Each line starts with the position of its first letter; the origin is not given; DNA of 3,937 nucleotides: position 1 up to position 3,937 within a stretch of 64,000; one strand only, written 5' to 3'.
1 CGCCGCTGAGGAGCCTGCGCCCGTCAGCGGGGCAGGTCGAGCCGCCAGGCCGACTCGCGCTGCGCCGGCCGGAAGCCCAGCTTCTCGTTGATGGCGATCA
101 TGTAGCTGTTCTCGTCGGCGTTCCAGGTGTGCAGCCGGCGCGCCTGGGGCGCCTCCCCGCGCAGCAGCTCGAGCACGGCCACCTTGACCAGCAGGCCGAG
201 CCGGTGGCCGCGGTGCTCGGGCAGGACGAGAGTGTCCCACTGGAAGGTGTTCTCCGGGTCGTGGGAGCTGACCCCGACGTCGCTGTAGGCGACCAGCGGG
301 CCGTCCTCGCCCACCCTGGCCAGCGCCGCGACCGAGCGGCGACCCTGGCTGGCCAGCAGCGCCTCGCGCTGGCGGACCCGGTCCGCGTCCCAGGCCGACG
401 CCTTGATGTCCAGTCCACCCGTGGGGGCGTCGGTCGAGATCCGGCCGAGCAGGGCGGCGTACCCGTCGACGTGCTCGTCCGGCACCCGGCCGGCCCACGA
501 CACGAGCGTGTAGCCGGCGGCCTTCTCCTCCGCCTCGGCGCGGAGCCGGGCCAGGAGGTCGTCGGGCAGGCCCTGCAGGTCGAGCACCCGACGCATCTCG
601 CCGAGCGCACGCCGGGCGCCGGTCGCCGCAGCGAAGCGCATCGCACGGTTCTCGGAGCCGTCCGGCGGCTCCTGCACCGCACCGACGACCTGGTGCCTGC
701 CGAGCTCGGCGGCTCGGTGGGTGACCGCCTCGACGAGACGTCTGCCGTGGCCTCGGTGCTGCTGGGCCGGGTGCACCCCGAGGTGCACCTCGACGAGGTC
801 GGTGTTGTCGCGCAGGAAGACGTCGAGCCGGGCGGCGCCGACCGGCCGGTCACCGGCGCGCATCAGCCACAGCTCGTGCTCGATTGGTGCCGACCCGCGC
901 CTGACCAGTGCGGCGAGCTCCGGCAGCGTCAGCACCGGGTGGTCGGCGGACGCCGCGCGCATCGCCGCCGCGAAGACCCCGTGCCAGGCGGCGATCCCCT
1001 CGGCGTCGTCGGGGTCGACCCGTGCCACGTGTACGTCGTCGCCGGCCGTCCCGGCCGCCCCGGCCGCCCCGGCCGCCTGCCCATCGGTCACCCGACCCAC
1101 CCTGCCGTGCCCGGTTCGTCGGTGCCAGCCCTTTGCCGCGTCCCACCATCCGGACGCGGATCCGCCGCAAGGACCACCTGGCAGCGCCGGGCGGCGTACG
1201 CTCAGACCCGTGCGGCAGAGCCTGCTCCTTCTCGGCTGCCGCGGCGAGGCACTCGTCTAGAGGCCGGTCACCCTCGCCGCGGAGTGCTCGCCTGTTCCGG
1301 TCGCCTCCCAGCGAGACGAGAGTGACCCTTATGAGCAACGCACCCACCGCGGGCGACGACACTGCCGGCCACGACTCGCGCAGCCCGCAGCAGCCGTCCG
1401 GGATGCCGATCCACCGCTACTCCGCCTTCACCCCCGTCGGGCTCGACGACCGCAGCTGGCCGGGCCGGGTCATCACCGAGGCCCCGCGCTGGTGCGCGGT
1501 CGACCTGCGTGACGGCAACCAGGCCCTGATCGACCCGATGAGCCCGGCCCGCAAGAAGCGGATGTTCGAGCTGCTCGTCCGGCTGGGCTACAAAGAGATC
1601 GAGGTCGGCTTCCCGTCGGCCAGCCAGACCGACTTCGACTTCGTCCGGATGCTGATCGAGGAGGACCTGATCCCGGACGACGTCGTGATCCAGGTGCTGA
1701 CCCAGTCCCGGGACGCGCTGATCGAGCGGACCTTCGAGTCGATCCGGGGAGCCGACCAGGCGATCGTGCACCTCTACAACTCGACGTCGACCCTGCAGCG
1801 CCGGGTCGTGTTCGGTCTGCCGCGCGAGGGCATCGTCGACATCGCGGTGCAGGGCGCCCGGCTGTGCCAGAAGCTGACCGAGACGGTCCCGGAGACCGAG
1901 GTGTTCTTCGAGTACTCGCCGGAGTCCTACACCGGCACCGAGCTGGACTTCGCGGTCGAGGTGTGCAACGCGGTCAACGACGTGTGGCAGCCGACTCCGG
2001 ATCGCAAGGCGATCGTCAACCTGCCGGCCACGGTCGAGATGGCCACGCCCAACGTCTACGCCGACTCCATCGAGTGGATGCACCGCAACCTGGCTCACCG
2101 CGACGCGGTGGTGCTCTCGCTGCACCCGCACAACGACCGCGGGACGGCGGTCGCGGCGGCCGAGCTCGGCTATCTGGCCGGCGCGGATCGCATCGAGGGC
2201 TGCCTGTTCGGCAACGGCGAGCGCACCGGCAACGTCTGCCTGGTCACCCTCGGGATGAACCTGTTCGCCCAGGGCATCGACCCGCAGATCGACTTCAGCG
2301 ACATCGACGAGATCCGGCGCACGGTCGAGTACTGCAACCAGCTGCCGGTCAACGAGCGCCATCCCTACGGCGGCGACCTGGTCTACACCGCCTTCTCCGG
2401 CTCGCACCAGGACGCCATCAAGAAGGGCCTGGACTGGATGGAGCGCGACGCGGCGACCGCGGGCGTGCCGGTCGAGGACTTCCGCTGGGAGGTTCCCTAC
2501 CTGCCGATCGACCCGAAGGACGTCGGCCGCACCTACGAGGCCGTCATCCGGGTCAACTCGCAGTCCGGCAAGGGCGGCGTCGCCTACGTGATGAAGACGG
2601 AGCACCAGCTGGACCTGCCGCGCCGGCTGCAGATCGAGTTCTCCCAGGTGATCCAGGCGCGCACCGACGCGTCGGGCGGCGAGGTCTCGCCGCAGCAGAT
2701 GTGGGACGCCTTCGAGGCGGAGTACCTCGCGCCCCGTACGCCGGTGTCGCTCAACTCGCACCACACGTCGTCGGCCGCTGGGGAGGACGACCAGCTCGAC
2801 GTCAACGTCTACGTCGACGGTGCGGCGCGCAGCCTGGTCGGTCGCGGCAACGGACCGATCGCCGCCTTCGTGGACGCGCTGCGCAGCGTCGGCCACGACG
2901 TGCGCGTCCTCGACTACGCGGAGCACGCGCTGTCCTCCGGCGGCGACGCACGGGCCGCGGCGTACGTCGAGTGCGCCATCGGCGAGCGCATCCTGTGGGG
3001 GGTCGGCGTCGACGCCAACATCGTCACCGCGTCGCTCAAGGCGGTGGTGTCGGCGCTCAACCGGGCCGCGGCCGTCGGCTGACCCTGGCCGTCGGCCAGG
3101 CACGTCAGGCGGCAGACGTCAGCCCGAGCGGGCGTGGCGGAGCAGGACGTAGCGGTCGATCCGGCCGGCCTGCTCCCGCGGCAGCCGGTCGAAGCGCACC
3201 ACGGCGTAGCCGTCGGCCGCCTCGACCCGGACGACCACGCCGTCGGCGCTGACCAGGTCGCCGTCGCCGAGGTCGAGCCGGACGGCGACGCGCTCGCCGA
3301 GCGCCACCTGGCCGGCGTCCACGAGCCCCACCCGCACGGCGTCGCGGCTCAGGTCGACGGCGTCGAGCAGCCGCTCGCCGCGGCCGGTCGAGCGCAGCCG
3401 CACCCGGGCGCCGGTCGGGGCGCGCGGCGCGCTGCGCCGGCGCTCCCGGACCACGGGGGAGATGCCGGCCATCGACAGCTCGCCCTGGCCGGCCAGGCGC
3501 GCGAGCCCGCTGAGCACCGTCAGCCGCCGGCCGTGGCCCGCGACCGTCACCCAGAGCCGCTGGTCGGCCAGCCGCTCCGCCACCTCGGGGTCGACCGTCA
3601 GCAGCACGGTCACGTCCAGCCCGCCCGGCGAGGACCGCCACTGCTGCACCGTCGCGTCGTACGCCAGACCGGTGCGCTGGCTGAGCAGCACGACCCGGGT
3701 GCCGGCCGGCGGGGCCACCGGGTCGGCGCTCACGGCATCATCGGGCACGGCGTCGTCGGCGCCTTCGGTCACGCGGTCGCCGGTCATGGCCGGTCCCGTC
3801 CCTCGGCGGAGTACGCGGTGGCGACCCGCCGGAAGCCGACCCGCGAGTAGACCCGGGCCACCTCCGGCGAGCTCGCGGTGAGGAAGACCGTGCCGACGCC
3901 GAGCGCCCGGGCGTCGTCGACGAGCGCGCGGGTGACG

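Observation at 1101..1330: Leu-rich leader peptide upstream of leuA suggests ribosome-mediated attenuation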

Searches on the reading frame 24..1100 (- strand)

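Call 47: search_protein_families(library=ncbifam, proteins=[window:24-1100:-])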
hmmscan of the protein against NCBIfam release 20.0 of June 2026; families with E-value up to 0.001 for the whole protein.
window:24-1100:- (358 aa): 1 family
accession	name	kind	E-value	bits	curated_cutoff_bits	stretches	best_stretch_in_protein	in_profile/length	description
TIGR03448.1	mycothiol_MshD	equivalog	0.00092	18.6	163.1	0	80-180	51-144/294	mycothiol synthase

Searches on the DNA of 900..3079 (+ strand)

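Call 3: search_rna_families(source=window, start=900, end=1500, threshold=evalue, max_evalue=10, show_alignments=3)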
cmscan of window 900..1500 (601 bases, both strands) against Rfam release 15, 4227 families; matches with E-value up to 10: 4.
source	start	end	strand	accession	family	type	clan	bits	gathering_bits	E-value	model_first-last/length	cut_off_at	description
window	974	1040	-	RF02992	hya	Cis-reg;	-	18.2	56.8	1.4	1-72/72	no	hya RNA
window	978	1034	+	RF01059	mir-598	Gene; miRNA;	-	16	69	2.4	1-80/80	no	mir-598 microRNA precursor family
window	907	965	+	RF01781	ASdes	Gene; sRNA;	-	12.8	40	8.4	1-68/68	no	ASdes TB sRNA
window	960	1016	-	RF01274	sR45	Gene; snRNA; snoRNA; CD-box;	-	12.7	40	8.1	1-55/55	no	Small nucleolar RNA sR45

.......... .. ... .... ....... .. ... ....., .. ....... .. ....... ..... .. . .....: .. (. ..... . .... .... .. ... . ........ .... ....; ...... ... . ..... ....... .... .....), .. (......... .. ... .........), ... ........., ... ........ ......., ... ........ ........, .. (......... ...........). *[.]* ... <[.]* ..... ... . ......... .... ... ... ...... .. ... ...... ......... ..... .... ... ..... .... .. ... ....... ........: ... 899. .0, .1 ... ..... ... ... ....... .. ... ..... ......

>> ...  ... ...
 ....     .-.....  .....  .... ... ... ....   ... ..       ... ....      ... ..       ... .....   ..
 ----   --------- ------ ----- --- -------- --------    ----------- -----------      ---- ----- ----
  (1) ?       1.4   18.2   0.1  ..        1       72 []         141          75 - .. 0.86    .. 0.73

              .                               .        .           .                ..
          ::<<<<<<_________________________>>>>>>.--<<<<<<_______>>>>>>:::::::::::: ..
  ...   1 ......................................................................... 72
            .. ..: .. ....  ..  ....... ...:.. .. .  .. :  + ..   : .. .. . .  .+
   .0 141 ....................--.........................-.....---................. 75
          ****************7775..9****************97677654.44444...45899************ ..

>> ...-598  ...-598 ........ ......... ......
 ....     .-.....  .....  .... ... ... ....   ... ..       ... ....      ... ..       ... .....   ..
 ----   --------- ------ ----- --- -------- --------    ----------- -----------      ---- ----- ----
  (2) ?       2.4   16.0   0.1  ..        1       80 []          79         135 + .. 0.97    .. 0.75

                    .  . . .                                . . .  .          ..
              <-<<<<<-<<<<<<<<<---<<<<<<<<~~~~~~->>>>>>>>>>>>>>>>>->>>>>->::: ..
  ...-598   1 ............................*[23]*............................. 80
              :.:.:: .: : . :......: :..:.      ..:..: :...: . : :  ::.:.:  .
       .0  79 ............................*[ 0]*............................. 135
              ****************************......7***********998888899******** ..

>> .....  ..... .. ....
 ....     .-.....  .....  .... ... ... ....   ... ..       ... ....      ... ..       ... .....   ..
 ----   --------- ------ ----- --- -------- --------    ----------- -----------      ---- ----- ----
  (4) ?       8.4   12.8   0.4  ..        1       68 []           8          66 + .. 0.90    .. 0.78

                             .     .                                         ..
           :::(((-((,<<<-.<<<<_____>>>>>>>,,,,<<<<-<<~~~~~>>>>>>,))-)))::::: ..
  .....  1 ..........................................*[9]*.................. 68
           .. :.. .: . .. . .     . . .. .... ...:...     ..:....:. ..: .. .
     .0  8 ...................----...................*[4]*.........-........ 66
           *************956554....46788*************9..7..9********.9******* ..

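Call 45: build_rna_model(alignment_id=A2)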
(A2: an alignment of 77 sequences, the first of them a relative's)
Model R1 built from alignment A2 (77 sequences, 131 columns); structure: RNAalifold consensus.
model positions 99; base pairs 10; branch points 0; effective number of sequences 6.37; information 0.59 bits per position. Calibrated on 0.2 Mb of random sequence (short: E-values are rough).
structure used (alignment columns):
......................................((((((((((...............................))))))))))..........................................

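Call 46: search_with_rna_model(model_id=R1, source=window, max_evalue=10, show_alignments=2)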
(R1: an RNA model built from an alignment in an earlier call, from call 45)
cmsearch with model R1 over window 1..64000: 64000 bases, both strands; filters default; matches with E-value up to 10: 13.
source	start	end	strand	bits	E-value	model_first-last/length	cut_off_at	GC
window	1213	1318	+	54.7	1.3e-10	1-99/99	no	0.73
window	1239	1282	-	17.7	0.016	27-64/99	no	0.77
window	46375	46467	-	12.8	0.2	1-99/99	no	0.73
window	6701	6755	-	11.4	0.38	1-99/99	no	0.71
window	2676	2693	+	9.5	0.99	29-62/99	no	0.83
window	14235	14263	+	9.3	1.1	30-61/99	no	0.83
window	38796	38875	-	8.9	1.4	1-99/99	no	0.77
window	510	583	+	8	2.1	1-99/99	no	0.77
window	48107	48138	+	7.9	2.3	30-61/99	no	0.75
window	2676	2693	-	7.5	2.7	29-62/99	no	0.83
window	27934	28022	+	6.9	3.7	1-99/99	no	0.76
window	45102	45167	-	6.7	4.1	1-99/99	no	0.68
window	33196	33218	-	6.3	5.1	33-58/99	no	0.7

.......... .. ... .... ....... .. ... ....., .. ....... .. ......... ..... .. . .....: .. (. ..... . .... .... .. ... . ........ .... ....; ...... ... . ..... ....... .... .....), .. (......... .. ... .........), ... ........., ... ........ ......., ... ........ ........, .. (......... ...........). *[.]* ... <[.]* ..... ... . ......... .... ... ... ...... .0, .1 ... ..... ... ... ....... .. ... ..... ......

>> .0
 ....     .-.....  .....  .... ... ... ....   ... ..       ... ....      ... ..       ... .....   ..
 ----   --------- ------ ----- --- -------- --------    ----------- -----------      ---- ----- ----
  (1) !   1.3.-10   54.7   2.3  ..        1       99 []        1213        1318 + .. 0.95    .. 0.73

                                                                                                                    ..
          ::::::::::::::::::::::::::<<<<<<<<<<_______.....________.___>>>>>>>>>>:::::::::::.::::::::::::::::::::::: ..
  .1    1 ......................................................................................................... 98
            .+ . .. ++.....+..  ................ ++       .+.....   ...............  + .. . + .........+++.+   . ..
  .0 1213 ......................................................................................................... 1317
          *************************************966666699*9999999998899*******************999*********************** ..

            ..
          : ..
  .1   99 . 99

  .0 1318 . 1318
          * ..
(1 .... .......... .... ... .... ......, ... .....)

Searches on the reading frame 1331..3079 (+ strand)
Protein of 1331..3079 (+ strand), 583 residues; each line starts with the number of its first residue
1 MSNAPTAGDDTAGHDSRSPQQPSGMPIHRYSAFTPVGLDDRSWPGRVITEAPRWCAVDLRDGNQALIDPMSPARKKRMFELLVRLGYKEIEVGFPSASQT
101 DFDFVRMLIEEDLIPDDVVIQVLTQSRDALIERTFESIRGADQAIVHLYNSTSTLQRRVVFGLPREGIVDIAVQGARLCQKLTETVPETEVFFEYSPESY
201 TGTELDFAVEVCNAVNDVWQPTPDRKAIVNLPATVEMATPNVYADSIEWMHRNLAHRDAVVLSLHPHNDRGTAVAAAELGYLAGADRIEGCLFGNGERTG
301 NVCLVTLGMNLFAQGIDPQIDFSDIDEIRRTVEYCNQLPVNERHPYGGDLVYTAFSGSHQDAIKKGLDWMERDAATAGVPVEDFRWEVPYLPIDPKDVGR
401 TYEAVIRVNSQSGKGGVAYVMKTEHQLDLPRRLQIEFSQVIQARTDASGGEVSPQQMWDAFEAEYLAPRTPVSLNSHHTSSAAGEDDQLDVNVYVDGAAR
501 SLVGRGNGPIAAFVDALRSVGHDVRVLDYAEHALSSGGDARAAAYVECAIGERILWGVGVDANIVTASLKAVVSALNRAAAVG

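Call 8: find_related_loci(query=window:1331-3079:+, collection=genome_contigs, flank=2000)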
Query window:1331-3079:+ (583 aa) in genome_contigs; peptide patterns used: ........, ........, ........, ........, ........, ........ (x = any residue, [..] = any of these).
600 stretches matched a pattern (row limit reached: there are more); 598 encode a relative of the query (tblastn E <= 1e-3); the best 80 are kept; 80 distinct loci.
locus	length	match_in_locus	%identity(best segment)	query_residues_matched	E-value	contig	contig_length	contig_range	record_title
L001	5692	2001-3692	84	17-580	0e+0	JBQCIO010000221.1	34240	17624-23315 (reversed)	MAG: Motilibacteraceae bacterium isolate bin843 k141_578144, whole genome shotgun sequence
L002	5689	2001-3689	80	17-578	0e+0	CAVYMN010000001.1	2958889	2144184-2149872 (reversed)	MAG: uncultured Actinomycetota bacterium isolate MFD01275.bin.2.32 genome assembly, contig: contig_3394, whole genome sh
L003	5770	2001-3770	77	2-579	0e+0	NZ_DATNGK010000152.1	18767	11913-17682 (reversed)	MAG: Actinocrinis sp. isolate SMAG_U11319 k141_116785, whole genome shotgun sequence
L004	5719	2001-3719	79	17-583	0e+0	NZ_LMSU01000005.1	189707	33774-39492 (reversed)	Nocardioides sp. Soil805 contig_5, whole genome shotgun sequence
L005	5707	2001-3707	78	17-579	0e+0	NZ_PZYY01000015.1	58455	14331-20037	Nocardioides terrigena strain KCTC 19217 KCTC_19217_Contig15, whole genome shotgun sequence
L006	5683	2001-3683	77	20-580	0e+0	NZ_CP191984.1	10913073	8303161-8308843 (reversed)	Actinomadura nitritigenes strain CA-153451 chromosome, complete genome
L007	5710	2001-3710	76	13-580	0e+0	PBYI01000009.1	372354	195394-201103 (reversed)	MAG: Nocardioides sp. isolate NP33 76391, whole genome shotgun sequence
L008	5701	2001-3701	75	14-580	0e+0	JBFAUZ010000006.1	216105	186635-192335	Spirillospora sp. NPDC052242 NPDC052242_104_D7.ctg-0006, whole genome shotgun sequence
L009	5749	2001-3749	76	16-580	0e+0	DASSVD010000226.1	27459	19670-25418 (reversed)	MAG TPA_asm: Nocardioidaceae bacterium isolate SMAG_U584 k141_1088150, whole genome shotgun sequence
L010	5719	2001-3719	74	20-580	0e+0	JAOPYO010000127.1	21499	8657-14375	MAG: Actinomycetes bacterium isolate RYN_229 scaffold_166376, whole genome shotgun sequence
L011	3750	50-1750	77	17-579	0e+0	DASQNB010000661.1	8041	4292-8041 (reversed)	MAG TPA_asm: Geodermatophilus sp. isolate SMAG_U10765 k141_453060, whole genome shotgun sequence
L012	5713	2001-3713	77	14-582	0e+0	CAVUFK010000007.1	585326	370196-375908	MAG: uncultured Actinomycetota bacterium isolate MFD02581.bin.2.199 genome assembly, contig: contig_1341, whole genome s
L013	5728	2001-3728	75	12-579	0e+0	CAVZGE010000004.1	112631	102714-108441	MAG: uncultured Actinomycetes bacterium isolate MFD04716.bin.1.416 genome assembly, contig: contig_128629, whole genome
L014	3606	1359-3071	76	14-579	0e+0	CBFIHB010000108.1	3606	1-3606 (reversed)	MAG: Actinomycetes bacterium isolate Co_bin_879_indstr genome assembly, contig: Co_bin_879_indstr_c109, whole genome sho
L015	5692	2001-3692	74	20-579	0e+0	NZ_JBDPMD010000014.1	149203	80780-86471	Sphaerisporangium sp. B11E5 B11E5_contig_14, whole genome shotgun sequence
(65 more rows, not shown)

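Call 47: search_protein_families(library=ncbifam, proteins=[window:1331-3079:+])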
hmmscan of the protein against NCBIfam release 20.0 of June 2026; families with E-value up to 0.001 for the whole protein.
window:1331-3079:+ (583 aa): 18 families
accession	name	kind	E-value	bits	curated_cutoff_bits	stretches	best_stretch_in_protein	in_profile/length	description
NF002991.1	PRK03739.1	subfamily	1.4e-273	908.6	455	1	27-578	2-550/550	2-isopropylmalate synthase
TIGR00970.1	leuA_yeast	equivalog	4.4e-263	874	697.4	1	26-580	1-563/564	2-isopropylmalate synthase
NF011420.0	PRK14847.1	equivalog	1.6e-145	484.2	604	1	26-347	5-328/333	2-isopropylmalate synthase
NF002087.0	PRK00915.1-4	equivalog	1.6e-50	172.1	729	2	59-368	14-311/516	2-isopropylmalate synthase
NF042434.1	IPMS_Lepto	equivalog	1.6e-50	172.1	500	1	56-424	10-350/374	2-isopropylmalate synthase LeuA2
NF002086.0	PRK00915.1-3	equivalog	3.6e-50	170.9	532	1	59-580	14-502/516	2-isopropylmalate synthase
TIGR00973.1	leuA_bact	equivalog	1.7e-46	158.8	598.7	1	58-577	8-494/494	2-isopropylmalate synthase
NF002088.0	PRK00915.1-5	equivalog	2.2e-42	145.2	697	2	58-365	10-305/514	2-isopropylmalate synthase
NF002084.0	PRK00915.1-1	equivalog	6.3e-41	140.5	748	2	58-365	11-306/523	2-isopropylmalate synthase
NF002085.0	PRK00915.1-2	subfamily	5.7e-35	121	517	1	59-363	21-302/504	2-isopropylmalate synthase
TIGR02090.1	LEU1_arch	subfamily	9.8e-30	103.9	484.75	1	58-364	7-290/363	isopropylmalate/citramalate/homocitrate synthases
NF041069.1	IPMS_Sufob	equivalog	1.2e-26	93.9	600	1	58-361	7-289/371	isopropylmalate synthase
TIGR00977.1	citramal_synth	equivalog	1.2e-22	79.9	450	2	58-366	8-308/526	citramalate synthase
TIGR02660.1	nifV_homocitr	equivalog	7.1e-21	74.9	462.9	1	58-365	8-292/365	homocitrate synthase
TIGR02146.1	LysS_fung_arch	equivalog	1e-18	67.7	413.55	1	59-365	6-289/344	homocitrate synthase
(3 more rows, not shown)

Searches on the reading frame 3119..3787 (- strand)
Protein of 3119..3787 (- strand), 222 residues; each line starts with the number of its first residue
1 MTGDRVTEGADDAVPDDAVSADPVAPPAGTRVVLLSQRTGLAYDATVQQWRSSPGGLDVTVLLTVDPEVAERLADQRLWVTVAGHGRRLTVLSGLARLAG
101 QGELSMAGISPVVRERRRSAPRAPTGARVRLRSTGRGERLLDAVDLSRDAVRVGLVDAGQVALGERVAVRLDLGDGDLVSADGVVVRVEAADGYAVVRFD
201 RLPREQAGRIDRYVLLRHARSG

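Call 47: search_protein_families(library=ncbifam, proteins=[window:3119-3787:-])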
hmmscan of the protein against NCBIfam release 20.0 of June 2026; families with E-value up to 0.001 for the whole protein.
window:3119-3787:- (222 aa): 1 family
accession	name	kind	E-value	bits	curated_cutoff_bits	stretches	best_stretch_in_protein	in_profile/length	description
TIGR02266.1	gmx_TIGR02266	paralog_domain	0.00025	21.2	68.7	0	160-214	36-95/96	TIGR02266 family protein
